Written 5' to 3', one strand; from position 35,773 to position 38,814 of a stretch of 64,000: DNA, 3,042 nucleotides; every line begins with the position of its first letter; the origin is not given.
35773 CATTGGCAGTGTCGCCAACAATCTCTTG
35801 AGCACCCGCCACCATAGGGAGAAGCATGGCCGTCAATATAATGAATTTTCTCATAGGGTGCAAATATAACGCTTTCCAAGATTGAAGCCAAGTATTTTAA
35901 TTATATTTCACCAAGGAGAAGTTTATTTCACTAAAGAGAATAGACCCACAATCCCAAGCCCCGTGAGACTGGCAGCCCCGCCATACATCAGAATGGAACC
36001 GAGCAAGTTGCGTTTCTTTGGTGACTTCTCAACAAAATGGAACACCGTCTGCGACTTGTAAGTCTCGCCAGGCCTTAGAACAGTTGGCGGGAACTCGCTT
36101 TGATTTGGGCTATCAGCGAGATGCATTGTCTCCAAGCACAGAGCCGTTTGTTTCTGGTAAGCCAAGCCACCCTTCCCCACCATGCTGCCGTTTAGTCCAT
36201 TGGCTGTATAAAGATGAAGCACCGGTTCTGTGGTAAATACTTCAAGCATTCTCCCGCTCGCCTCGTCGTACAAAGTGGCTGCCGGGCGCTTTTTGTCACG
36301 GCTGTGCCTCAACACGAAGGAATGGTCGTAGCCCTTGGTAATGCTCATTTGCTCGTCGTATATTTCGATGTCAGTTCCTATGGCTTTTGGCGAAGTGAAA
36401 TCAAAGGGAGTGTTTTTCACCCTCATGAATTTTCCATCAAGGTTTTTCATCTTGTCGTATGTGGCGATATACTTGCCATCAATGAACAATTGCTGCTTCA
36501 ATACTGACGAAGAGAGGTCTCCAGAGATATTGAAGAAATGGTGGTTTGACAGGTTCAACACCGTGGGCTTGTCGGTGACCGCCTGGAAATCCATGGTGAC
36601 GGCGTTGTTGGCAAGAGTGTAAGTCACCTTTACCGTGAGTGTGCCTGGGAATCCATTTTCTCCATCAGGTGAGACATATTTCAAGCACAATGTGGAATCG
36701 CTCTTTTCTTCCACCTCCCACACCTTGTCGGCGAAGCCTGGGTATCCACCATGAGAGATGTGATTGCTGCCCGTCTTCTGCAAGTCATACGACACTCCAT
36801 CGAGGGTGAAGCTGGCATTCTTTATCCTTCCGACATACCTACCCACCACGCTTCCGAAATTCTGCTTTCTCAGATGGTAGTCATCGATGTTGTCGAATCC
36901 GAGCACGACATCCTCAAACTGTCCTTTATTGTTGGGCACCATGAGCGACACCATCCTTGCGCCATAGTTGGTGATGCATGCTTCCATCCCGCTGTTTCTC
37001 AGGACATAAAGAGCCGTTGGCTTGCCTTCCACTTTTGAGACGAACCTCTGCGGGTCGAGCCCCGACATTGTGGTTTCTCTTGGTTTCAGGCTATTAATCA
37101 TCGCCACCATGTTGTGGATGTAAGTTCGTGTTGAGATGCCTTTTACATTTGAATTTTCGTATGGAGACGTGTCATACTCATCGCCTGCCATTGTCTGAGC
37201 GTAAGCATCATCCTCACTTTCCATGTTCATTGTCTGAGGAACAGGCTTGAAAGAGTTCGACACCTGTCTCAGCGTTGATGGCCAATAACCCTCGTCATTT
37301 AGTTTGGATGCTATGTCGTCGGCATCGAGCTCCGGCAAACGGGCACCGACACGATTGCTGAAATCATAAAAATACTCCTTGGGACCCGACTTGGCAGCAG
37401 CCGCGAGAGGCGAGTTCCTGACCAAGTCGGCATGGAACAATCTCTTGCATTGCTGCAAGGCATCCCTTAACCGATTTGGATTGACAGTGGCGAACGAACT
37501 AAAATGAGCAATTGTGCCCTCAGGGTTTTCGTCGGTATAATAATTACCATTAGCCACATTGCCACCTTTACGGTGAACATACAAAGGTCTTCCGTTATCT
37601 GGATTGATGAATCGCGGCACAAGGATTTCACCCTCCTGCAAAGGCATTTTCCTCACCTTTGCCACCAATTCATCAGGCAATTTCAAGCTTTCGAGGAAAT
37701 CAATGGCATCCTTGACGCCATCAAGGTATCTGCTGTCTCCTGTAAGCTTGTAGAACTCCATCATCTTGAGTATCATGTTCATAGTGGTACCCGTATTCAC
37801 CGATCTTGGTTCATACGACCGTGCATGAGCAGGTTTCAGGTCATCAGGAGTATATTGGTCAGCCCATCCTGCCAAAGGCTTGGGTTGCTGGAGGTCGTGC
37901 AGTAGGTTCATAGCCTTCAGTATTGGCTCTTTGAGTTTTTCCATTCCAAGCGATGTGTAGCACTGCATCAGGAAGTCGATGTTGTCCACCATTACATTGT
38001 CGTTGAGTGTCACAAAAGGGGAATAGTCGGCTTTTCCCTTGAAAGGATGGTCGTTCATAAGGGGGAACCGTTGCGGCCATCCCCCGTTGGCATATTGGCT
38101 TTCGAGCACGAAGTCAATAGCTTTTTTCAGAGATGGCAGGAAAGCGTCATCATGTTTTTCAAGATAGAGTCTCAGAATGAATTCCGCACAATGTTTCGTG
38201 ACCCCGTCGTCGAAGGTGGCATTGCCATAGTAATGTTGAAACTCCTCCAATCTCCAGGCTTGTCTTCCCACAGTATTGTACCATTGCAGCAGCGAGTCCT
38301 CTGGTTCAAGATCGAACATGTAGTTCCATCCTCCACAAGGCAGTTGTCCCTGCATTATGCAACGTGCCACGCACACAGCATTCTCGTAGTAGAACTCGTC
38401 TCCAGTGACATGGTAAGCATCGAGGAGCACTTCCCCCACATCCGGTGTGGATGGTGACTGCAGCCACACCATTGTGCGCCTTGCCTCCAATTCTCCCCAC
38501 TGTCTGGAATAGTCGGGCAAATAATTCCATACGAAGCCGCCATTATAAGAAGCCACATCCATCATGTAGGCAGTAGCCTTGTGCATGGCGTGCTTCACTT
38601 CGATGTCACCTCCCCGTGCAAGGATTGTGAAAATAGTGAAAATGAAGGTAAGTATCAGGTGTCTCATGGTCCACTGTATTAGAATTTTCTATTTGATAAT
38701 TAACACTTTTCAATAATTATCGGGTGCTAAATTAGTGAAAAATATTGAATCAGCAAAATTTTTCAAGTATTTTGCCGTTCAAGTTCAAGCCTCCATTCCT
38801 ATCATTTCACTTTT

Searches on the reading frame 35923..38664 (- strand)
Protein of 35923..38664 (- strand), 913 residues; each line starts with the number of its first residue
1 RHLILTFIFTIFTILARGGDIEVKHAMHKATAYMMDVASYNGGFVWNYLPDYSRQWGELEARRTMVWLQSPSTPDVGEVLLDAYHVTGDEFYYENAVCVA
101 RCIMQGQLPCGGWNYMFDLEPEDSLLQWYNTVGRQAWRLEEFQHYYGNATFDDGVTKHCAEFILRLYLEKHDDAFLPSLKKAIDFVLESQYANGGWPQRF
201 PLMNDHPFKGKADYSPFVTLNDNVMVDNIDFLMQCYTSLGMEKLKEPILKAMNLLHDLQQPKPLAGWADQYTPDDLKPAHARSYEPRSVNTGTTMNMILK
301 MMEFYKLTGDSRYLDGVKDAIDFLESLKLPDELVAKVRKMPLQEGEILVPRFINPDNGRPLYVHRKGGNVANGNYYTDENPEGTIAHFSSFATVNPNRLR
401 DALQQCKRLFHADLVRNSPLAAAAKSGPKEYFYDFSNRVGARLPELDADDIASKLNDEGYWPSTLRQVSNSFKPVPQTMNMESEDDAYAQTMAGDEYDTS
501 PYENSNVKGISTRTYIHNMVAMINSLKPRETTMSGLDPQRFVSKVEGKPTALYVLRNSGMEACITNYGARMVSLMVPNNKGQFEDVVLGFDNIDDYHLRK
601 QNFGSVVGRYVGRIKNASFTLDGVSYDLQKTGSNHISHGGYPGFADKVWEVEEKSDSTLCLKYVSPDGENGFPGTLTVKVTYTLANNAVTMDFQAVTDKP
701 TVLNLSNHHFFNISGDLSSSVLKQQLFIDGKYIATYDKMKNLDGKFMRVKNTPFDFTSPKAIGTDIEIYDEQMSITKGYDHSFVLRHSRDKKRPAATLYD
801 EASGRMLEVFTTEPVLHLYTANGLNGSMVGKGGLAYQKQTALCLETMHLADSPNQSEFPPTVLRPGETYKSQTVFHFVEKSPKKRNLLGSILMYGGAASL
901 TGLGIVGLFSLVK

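Call 70: find_encoding_contigs(protein=window:35923-38664:-, flank=10000, max_places=1)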
Protein window:35923-38664:- (913 aa): no gene with exactly this product is on record in the collection.

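Call 71: search_protein_families(library=pfam, proteins=[window:35923-38664:-], max_evalue=0.00001)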
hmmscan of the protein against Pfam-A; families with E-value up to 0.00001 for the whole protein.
window:35923-38664:- (913 aa): 2 families
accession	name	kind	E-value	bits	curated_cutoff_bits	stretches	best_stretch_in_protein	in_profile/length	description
PF01263.26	Aldose_epim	-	1.9e-77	261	27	1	552-875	2-298/299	Aldose 1-epimerase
PF09492.16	Pec_lyase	-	7.1e-25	88.3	22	1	148-367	33-264/292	Pectic acid lyase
